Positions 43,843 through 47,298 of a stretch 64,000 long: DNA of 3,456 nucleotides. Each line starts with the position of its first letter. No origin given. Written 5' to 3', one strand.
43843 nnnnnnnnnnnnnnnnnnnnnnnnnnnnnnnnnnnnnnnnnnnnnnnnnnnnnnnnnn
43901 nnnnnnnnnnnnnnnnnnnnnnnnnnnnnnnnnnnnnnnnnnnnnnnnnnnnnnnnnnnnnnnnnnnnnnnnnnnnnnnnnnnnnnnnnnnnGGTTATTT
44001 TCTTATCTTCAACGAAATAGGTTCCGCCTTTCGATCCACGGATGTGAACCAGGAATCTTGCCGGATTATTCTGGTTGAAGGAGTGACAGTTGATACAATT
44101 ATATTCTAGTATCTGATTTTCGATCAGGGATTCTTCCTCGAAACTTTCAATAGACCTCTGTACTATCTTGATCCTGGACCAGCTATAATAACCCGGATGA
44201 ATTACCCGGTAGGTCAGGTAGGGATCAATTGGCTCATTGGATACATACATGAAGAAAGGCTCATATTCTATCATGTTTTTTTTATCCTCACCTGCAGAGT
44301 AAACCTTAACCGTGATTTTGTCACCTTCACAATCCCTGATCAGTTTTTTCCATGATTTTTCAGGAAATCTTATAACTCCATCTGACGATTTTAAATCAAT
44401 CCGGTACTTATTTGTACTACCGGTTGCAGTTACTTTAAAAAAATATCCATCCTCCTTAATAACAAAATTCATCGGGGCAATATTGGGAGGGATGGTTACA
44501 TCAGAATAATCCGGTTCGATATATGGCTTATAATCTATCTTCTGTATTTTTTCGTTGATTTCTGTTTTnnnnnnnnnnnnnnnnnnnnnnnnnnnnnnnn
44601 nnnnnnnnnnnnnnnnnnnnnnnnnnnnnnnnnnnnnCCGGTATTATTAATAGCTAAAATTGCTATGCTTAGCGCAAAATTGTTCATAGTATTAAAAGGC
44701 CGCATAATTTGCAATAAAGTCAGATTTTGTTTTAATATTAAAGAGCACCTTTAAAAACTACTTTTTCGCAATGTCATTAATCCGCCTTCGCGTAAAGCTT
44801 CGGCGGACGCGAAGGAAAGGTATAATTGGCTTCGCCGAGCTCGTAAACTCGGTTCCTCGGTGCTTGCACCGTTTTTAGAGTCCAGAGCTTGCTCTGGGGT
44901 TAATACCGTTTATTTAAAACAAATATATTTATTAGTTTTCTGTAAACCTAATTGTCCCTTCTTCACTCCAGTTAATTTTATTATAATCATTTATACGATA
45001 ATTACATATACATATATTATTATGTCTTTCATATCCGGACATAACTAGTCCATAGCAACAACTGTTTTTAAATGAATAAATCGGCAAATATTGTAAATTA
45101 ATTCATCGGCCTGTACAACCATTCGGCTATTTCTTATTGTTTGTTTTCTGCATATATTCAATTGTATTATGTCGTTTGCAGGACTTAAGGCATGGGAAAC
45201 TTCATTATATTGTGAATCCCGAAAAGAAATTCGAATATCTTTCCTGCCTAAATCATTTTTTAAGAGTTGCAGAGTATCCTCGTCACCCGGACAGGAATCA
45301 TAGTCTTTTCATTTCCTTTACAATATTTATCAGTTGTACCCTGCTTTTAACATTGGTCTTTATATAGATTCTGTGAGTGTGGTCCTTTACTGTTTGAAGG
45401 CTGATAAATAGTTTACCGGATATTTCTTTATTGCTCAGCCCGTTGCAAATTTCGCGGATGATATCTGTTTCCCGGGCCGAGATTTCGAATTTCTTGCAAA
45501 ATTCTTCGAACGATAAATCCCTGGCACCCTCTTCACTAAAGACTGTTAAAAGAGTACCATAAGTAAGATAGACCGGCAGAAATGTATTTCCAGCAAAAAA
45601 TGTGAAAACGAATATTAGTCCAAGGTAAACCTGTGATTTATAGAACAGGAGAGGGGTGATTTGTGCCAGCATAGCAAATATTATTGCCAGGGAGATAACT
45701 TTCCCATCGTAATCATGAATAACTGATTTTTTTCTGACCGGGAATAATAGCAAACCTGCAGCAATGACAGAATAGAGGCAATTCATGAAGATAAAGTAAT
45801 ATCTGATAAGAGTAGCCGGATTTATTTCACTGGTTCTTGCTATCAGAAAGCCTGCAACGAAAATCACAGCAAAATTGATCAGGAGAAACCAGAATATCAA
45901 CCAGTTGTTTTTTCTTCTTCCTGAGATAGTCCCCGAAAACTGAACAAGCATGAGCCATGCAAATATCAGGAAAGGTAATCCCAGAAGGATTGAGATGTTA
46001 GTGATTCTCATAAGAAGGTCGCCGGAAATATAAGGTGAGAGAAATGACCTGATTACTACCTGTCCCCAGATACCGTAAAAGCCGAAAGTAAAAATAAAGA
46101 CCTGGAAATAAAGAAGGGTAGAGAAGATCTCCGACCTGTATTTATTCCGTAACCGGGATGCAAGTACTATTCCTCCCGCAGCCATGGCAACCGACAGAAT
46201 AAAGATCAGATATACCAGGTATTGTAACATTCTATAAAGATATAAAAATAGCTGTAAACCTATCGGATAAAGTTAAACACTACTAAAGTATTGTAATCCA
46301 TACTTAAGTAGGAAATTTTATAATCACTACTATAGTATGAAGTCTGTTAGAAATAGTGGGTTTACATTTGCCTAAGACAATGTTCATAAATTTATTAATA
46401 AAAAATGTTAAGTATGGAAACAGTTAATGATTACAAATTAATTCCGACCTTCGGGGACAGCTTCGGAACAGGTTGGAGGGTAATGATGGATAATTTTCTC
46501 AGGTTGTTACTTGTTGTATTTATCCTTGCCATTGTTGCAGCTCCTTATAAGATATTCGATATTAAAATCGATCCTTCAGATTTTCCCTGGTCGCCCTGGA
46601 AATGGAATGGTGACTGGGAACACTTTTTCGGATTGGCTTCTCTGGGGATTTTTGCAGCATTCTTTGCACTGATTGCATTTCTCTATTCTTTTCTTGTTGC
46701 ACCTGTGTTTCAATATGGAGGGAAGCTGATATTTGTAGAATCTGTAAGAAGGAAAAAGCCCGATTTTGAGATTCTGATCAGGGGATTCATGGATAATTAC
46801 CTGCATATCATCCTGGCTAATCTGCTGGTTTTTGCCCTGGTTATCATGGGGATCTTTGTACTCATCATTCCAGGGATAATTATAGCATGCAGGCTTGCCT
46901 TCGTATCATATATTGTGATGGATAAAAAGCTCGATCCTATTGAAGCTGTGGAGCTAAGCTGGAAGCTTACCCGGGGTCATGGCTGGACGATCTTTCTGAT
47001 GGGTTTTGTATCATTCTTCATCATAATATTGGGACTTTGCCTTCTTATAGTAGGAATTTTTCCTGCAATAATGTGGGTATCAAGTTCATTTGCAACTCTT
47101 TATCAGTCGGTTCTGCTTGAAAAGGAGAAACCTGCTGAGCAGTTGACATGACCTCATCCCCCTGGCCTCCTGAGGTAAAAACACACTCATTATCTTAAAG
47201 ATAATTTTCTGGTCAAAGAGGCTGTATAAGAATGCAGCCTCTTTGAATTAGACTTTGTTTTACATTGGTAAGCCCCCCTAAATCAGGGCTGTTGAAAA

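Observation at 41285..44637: Translationally coupled operon: CXXCH-bearing TolB-like propeller lipoprotein plus giant polytopic membrane protein of unknown function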

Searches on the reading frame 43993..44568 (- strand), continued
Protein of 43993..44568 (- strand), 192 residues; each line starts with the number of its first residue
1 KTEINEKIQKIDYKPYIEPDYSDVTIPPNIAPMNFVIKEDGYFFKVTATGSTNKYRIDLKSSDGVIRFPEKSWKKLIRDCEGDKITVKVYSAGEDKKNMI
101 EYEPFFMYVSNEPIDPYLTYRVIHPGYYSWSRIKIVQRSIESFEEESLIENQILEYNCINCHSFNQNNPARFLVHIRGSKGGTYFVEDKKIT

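Call 65: search_protein_families(library=pfam, proteins=[L139:5735-8710:+, L131:6845-7984:+, L155:4212-6032:+, L118:4667-6133:+, L092:7386-9047:+, L118:3636-4400:+, L164:2745-5894:-, L163:11598-12776:-, L167:2084-2860:+, L170:663-1958:+], max_evalue=0.0001)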
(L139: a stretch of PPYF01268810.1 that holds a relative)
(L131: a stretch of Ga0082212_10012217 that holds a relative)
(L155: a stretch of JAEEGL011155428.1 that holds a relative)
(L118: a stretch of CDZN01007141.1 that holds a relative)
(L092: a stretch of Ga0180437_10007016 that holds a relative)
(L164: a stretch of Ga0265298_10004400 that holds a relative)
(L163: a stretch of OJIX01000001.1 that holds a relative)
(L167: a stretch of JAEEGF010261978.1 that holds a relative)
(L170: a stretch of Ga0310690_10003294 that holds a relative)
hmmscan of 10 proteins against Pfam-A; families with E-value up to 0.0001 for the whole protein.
L139:5735-8710:+ (992 aa): 4 families
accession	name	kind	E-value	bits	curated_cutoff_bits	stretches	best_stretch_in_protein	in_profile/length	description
PF07715.20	Plug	-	1.2e-18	68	23.9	1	126-232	2-107/107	TonB-dependent Receptor Plug Domain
PF00593.30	TonB_dep_Rec_b-barrel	-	9.7e-18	65.7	27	1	396-941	37-436/436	TonB dependent receptor-like, beta-barrel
PF13715.12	CarbopepD_reg_2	-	5e-17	62.1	32.2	1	36-117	1-87/88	CarboxypepD_reg-like domain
PF13620.12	CarboxypepD_reg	-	1.2e-09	38.8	32.3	1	36-97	2-68/82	Carboxypeptidase regulatory-like domain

L131:6845-7984:+ (380 aa): 2 families
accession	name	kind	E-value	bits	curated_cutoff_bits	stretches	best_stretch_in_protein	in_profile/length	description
PF21168.2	FkbO_Hyg5-like_N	-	1.3e-11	45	27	1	126-210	35-119/122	Chorismatase FkbO/Hyg5-like, N-terminal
PF01042.26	Ribonuc_L-PSP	-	2.2e-07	31.4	27.3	1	267-374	18-120/121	Endoribonuclease L-PSP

L155:4212-6032:+ (607 aa): 2 families
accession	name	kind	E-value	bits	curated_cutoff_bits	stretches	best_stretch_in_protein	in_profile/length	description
PF07980.17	SusD_RagB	-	2.6e-32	113.1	23.1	1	300-606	2-297/297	SusD family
PF14322.12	SusD-like_3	-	2.6e-12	47.8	27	1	38-241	16-191/191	Starch-binding associating with outer membrane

L118:4667-6133:+ (489 aa): 5 families
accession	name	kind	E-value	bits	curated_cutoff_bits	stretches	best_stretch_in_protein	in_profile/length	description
PF00005.33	ABC_tran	-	2.3e-43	148.5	25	2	287-439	1-136/137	ABC transporter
PF13304.12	AAA_21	-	1.5e-16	61.8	27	1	405-472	231-300/304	AAA domain, putative AbiEii toxin, Type IV TA system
PF02463.25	SMC_N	-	1.5e-06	28.3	40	0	36-78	27-67/220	RecF/RecN/SMC N terminal domain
PF13555.12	AAA_29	-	2.1e-06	27.8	27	0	291-314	16-39/61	P-loop containing region of AAA domain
PF13476.12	AAA_23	-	4.2e-05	24.7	27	0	302-315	24-37/201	AAA domain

L092:7386-9047:+ (554 aa): 2 families
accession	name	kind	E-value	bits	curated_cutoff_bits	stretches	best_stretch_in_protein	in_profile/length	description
PF06452.16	CBM9_1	-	8.7e-58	195.7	23.4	2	50-246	1-183/185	Carbohydrate family 9 binding domain-like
PF18962.6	Por_Secre_tail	-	6.4e-11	42.8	27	1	476-551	2-74/75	Secretion system C-terminal sorting domain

L118:3636-4400:+ (255 aa): 1 family
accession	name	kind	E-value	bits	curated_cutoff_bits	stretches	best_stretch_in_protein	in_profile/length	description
PF00696.33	AA_kinase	-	1.8e-35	123.2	24.9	1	3-241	1-233/234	Amino acid kinase family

L164:2745-5894:- (1050 aa): 6 families
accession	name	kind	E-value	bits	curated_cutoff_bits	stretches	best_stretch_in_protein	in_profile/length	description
PF02836.23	Glyco_hydro_2_C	-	4.3e-87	292.5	21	1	340-622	1-300/302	Glycosyl hydrolases family 2, TIM barrel domain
PF02929.23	Bgal_small_N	-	1.3e-68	231.8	25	1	755-1046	3-248/248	Beta galactosidase small chain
PF02837.24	Glyco_hydro_2_N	-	1.5e-33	116.5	28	1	63-235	3-169/169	Glycosyl hydrolases family 2, sugar binding domain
PF16353.11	LacZ_4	-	1e-20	74.2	27.3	1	635-725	2-86/87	Beta-galactosidase, domain 4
PF00703.27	Glyco_hydro_2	-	2.7e-17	64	23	1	237-338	1-109/109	Glycosyl hydrolases family 2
PF03198.20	Glyco_hydro_72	-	8.2e-06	25.8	25.9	0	339-481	11-159/314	Glucanosyltransferase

L163:11598-12776:- (393 aa): 7 families
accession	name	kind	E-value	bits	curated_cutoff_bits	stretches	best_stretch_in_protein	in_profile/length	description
PF02222.28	ATP-grasp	-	2.8e-59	200.2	27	1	121-300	2-179/179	ATP-grasp domain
PF21244.3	PurT_C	-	2.8e-18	65.6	26.7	1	321-382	1-61/68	PurT, C-terminal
PF22660.2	RS_preATP-grasp-like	-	4.3e-11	43.5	27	1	14-107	3-93/98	Ribonucleotide synthetase preATP-grasp domain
PF07478.18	Dala_Dala_lig_C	-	3.9e-08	33.5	24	1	124-285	4-177/204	D-ala D-ala ligase C-terminus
PF02655.19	ATP-grasp_3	-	3.3e-06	27.7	23.2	1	123-285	14-158/160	ATP-grasp domain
PF02786.22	CPSase_L_D2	-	6.3e-06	26.3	19.8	1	121-199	8-90/211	Carbamoyl-phosphate synthase L chain, ATP binding domain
PF21360.3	PylC-like_N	-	1.7e-05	25.3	27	1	25-87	14-77/96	PylC-like, N-terminal domain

L167:2084-2860:+ (259 aa): 0 families

L170:663-1958:+ (432 aa): 0 families

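Call 67: search_protein_families(library=ncbifam, proteins=[L093:9532-10725:+, L087:9781-10887:+, L089:9626-11536:+, L085:1793-4042:+], max_evalue=0.001)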
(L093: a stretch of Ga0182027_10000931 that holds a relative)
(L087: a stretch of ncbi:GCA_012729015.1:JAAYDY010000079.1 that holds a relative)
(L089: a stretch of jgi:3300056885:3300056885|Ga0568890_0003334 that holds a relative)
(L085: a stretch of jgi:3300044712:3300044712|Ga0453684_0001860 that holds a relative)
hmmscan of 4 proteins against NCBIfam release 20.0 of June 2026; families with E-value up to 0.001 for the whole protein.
L093:9532-10725:+ (398 aa): 3 families
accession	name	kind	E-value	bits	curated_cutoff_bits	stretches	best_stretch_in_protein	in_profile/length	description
TIGR04444.1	chori_FkbO_Hyg5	subfamily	4.7e-17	62.2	325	1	166-389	83-309/311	FkbO/Hyg5 family chorismatase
TIGR00004.1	TIGR00004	subfamily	2.1e-13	50.6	106.25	1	281-376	15-109/125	Rid family detoxifying hydrolase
TIGR03610.1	RutC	equivalog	2.7e-09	37.2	169.1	1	294-365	26-97/127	pyrimidine utilization protein C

L087:9781-10887:+ (369 aa): 2 families
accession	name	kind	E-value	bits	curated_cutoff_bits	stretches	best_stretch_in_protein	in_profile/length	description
TIGR04444.1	chori_FkbO_Hyg5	subfamily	1.9e-10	40.6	325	1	169-363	100-309/311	FkbO/Hyg5 family chorismatase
TIGR00004.1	TIGR00004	subfamily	1.4e-05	25.3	106.25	0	266-326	20-80/125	Rid family detoxifying hydrolase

L089:9626-11536:+ (637 aa): 3 families
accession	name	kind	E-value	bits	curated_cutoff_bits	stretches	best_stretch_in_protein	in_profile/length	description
NF040959.1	MamA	equivalog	5.3e-07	29.3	200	1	491-601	76-187/204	magnetosome protein MamA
NF052400.1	M48_BAM_BepA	equivalog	6.5e-05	21.9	570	1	530-623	317-411/483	beta-barrel assembly-enhancing protease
TIGR02917.1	PEP_TPR_lipo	equivalog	8.4e-05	20.6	312.2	0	567-602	851-886/899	XrtA/PEP-CTERM system TPR-repeat protein PrsT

L085:1793-4042:+ (750 aa): 16 families
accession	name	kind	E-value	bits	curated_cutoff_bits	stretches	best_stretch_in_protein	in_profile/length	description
NF040959.1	MamA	equivalog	1.4e-14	54.1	200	1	491-609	41-158/204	magnetosome protein MamA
TIGR02917.1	PEP_TPR_lipo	equivalog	2.8e-12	45.4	312.2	1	487-645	499-656/899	XrtA/PEP-CTERM system TPR-repeat protein PrsT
TIGR00540.1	TPR_hemY_coli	hypoth_equivalog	3.9e-11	42.3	142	0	512-573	317-378/385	heme biosynthesis-associated TPR protein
NF052415.1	T3SS_chap_SctY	equivalog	4.3e-09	36.8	70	0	558-629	10-79/106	type III secretion apparatus assembly chaperone SctY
NF008757.0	PRK11788.1-5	equivalog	1.7e-08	34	363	1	525-650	184-308/388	lipopolysaccharide assembly protein LapB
TIGR02552.1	LcrH_SycD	equivalog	2.5e-08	33.7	104.8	1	492-594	23-126/136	SycD/LcrH family type III secretion system chaperone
NF008756.0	PRK11788.1-4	equivalog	8.9e-08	31.6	474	1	488-624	142-283/389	lipopolysaccharide assembly protein LapB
NF052400.1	M48_BAM_BepA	equivalog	9.9e-07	27.9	570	1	494-621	314-440/483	beta-barrel assembly-enhancing protease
TIGR02795.1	tol_pal_ybgF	equivalog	2.7e-06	28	90.1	1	526-623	7-109/119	tol-pal system protein YbgF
NF008755.0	PRK11788.1-3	equivalog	6e-06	25.8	430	1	492-617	185-309/388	lipopolysaccharide assembly protein LapB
TIGR03939.1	PGA_TPR_OMP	equivalog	5.8e-05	21.5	366.65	0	487-589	395-498/800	poly-beta-1,6 N-acetyl-D-glucosamine export porin PgaA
NF008753.0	PRK11788.1-1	equivalog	9.5e-05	21.7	395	0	534-622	193-281/389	lipopolysaccharide assembly protein LapB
NF008520.0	PRK11447.1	equivalog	0.00011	20.2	858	0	472-572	256-353/1157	cellulose synthase complex outer membrane protein BcsC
NF052304.1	CdsG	equivalog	0.00012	22.3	170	1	521-624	8-111/133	CdsG family type III secretion system protein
TIGR02521.1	type_IV_pilW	equivalog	0.00037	20.1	154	0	481-553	25-97/234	type IV pilus biogenesis/stability protein PilW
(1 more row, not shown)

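Call 73: search_solved_structures(query=window:43993-44568:-, max_evalue=10)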
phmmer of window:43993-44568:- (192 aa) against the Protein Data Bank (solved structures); distinct sequences matched with E-value up to 10: 4.
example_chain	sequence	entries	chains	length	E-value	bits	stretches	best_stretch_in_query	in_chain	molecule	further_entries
4qiw_D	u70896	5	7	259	0.13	15.3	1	45-119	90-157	DNA-directed RNA polymerase subunit D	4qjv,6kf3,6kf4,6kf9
9bct_D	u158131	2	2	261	0.13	15.3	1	45-119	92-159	DNA-directed RNA polymerase subunit D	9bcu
6fwv_A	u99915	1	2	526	0.22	14.5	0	20-67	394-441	Collagen Adhesion protein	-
3sel_X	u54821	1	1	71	0.97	12.4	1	57-81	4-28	CYTOCHROME C7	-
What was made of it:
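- On c-type cytochrome: PDB phmmer gives only cytochrome c7 at E 0.97 (call 73).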

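Call 85: search_protein_families(library=pfam, alignment_id=A4, max_evalue=0.00001)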
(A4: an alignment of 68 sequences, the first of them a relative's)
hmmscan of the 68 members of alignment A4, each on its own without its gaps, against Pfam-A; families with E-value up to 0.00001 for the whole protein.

A. member 1, L092:2392-3219:+ (276 aa): 1 family
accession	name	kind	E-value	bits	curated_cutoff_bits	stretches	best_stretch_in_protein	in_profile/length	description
PF03737.21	RraA-like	-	1.4e-18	68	24.5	1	58-236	2-152/152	Aldolase/RraA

B. families by the number of members that match (of 68 scanned): 101 families (the first 25 are shown)
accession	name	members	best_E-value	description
PF07980.17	SusD_RagB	7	2.2e-57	SusD family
PF14322.12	SusD-like_3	6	1.5e-25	Starch-binding associating with outer membrane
PF01042.26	Ribonuc_L-PSP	6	6.2e-21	Endoribonuclease L-PSP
PF18962.6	Por_Secre_tail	5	6.4e-11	Secretion system C-terminal sorting domain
PF00005.33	ABC_tran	4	2.3e-43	ABC transporter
PF13304.12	AAA_21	4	1.9e-19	AAA domain, putative AbiEii toxin, Type IV TA system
PF06452.16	CBM9_1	3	8.7e-58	Carbohydrate family 9 binding domain-like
PF14559.12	TPR_19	3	9.2e-11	Tetratricopeptide repeat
PF13555.12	AAA_29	3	1.9e-08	P-loop containing region of AAA domain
PF02463.25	SMC_N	3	7.9e-08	RecF/RecN/SMC N terminal domain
PF12002.13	MgsA_C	2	3.9e-71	MgsA AAA+ ATPase C terminal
PF00932.25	LTD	2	3.4e-29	Lamin Tail Domain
PF16193.11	AAA_assoc_2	2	2e-24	AAA C-terminal domain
PF07719.23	TPR_2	2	1.6e-23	Tetratricopeptide repeat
PF13432.12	TPR_16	2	1.7e-21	Tetratricopeptide repeat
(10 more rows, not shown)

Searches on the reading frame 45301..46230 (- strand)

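Call 3: search_protein_families(library=pfam, proteins=[window:45301-46230:-], max_evalue=1)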
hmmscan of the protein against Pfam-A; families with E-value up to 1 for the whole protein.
window:45301-46230:- (310 aa): 5 families
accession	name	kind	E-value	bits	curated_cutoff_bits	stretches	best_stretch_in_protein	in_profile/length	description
PF00196.25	GerE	-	4.2e-15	55.5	23.5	1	251-303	4-56/57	Bacterial regulatory proteins, luxR family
PF13412.12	HTH_24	-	0.013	15.5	21.9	1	258-284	9-37/48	Winged helix-turn-helix DNA-binding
PF08281.18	Sigma70_r4_2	-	0.016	15.3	25.7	1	263-288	25-50/54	Sigma-70, region 4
PF13384.12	HTH_23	-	0.047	14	24.6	1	257-287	10-40/50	Homeodomain-like domain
PF14385.11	DUF4416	-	0.1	13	27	1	278-307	107-136/162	Domain of unknown function (DUF4416)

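Call 4: search_protein_families(library=ncbifam, proteins=[window:45301-46230:-], max_evalue=1)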
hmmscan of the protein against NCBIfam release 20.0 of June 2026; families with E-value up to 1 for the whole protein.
window:45301-46230:- (310 aa): 29 families (the best 25 are shown)
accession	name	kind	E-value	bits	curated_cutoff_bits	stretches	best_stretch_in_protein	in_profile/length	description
NF052366.1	photon_PedR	equivalog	5.1e-11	42.6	120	1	249-302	2-55/74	photosynthetic electron transport-dependent transcriptional regulator PedR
NF007403.0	PRK09935.1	equivalog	8.5e-11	41.8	271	1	246-306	146-206/210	fimbria biosynthesis transcriptional regulator FimZ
TIGR03020.2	EpsA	equivalog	7e-10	39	170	1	240-301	181-242/247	XrtB/PEP-CTERM-associated transcriptional regulator EpsA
NF007505.1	PRK10100.1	equivalog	9.6e-10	38.5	250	1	246-302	141-197/204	biofilm master transcriptional regulator CsgD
NF007708.0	PRK10403.1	equivalog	1.1e-09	38.1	343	1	250-299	154-203/215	nitrate/nitrite response regulator protein NarP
NF007935.0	PRK10651.1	equivalog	1.1e-08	34.5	250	1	249-304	155-210/216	two-component system response regulator NarL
NF047785.1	respo_reg_MadR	equivalog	2.4e-08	33.6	300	1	247-301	146-200/209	MadR family response regulator transcription factor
NF041232.1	BagY_FevT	exception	4.3e-08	32.4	700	1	246-301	293-348/367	LuxR family transcriptional regulator BagY/FevT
NF052445.1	RespRegMctR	equivalog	6.7e-08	32.2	300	1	235-305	128-200/205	two-component system response regulator MctR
NF011896.0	PRK15369.1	equivalog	8.5e-07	28.8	242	1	250-308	150-208/211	two component system response regulator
NF003420.0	PRK04841.1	equivalog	3.9e-06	25.2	537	1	243-308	832-897/903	HTH-type transcriptional regulator MalT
NF040749.1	tetrathio_RR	equivalog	4.7e-06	26.4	290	1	243-306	126-190/191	tetrathionate respiration response regulator TtrR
NF047608.1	LIC13292_fam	subfamily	2.9e-05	24.2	200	1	244-301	97-154/166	LIC13292 family transcriptional regulator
NF041830.1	RR_TF_ErdR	exception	3.1e-05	23.8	390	1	257-307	158-208/213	response regulator transcription factor ErdR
NF007419.0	PRK09958.1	equivalog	9e-05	22.1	251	1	250-306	144-200/204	acid-sensing system DNA-binding response regulator EvgA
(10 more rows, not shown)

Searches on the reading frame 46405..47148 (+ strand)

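Call 3: search_protein_families(library=pfam, proteins=[window:46405-47148:+], max_evalue=1)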
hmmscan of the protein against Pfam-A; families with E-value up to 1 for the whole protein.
window:46405-47148:+ (248 aa): 4 families
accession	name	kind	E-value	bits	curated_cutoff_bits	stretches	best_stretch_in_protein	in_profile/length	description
PF06161.16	DUF975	-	6e-05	23.4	34.8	1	140-216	140-217/243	Protein of unknown function (DUF975)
PF06790.16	UPF0259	-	0.0001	22.6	31.4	1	92-189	89-187/248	Uncharacterised protein family (UPF0259)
PF10110.14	GPDPase_memb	-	0.0021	17.3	29.6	1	144-219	164-237/321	Membrane domain of glycerophosphoryl diester phosphodiesterase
PF08058.16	NPCC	-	0.63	10.5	33.9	0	26-62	68-104/134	Nuclear pore complex component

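Call 4: search_protein_families(library=ncbifam, proteins=[window:46405-47148:+], max_evalue=1)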
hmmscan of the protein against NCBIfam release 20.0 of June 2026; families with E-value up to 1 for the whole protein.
window:46405-47148:+ (248 aa): 4 families
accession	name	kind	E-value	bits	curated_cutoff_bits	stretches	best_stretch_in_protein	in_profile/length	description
NF002774.0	PRK02868.1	equivalog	6.3e-08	32.6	227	1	93-189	86-183/248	YciC family protein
NF008429.0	PRK11267.1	equivalog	0.083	12.9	216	1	28-56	20-48/141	TonB system transport protein ExbD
TIGR02803.1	ExbD_1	equivalog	0.12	12.5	152.95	1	29-56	7-34/122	TonB system transport protein ExbD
NF058603.1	SCO2097_fam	equivalog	0.78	10.1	110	1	202-227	44-69/129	SCO2097 family morphological protein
